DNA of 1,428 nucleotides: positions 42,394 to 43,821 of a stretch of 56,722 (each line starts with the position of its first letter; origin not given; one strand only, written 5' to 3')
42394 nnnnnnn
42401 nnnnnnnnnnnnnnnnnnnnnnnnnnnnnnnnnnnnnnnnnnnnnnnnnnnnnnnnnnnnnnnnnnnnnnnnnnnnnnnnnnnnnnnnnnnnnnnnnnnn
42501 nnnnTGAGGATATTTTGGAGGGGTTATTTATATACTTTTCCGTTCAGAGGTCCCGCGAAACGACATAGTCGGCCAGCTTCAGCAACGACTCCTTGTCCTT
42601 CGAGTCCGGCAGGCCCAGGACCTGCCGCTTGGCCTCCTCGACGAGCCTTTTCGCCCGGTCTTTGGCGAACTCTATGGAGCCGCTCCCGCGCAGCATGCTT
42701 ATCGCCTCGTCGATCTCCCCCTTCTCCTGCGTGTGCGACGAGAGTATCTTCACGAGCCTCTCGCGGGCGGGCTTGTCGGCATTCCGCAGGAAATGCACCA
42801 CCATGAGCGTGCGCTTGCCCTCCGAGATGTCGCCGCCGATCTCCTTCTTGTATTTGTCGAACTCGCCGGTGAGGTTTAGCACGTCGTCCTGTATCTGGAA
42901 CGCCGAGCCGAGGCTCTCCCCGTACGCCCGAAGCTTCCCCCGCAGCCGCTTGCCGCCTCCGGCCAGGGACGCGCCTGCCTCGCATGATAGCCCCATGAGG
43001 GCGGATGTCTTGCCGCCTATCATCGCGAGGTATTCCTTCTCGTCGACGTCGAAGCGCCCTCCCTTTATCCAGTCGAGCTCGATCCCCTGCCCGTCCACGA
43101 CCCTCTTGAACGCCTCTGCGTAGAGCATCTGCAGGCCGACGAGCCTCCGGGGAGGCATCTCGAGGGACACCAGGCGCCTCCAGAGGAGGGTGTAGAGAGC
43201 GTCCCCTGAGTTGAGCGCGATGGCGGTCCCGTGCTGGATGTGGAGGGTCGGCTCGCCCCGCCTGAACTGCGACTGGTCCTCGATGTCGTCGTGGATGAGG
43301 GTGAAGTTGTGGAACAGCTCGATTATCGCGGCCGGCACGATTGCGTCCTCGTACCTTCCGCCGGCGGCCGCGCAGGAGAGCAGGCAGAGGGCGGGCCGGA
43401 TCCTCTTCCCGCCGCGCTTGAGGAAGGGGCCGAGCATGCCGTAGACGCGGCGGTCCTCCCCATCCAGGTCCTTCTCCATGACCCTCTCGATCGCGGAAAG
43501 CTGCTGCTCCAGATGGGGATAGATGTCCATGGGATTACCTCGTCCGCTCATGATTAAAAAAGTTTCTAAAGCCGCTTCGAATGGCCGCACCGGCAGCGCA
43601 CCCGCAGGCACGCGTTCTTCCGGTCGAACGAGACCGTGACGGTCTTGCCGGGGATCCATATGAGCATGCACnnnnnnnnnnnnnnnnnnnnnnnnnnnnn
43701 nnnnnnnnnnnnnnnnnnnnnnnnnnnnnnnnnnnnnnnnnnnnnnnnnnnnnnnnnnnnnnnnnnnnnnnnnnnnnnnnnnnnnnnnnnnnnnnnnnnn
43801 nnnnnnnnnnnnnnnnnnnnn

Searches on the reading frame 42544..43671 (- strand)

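Call 88: search_protein_families(library=pfam, proteins=[window:42544-43671:-], max_evalue=0.00001)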
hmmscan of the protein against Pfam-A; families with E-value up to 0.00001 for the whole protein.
window:42544-43671:- (375 aa): 1 family
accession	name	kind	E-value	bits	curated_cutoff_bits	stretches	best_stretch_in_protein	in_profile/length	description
PF00348.22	polyprenyl_synt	-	3.3e-64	217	27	1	78-326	6-250/251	Polyprenyl synthetase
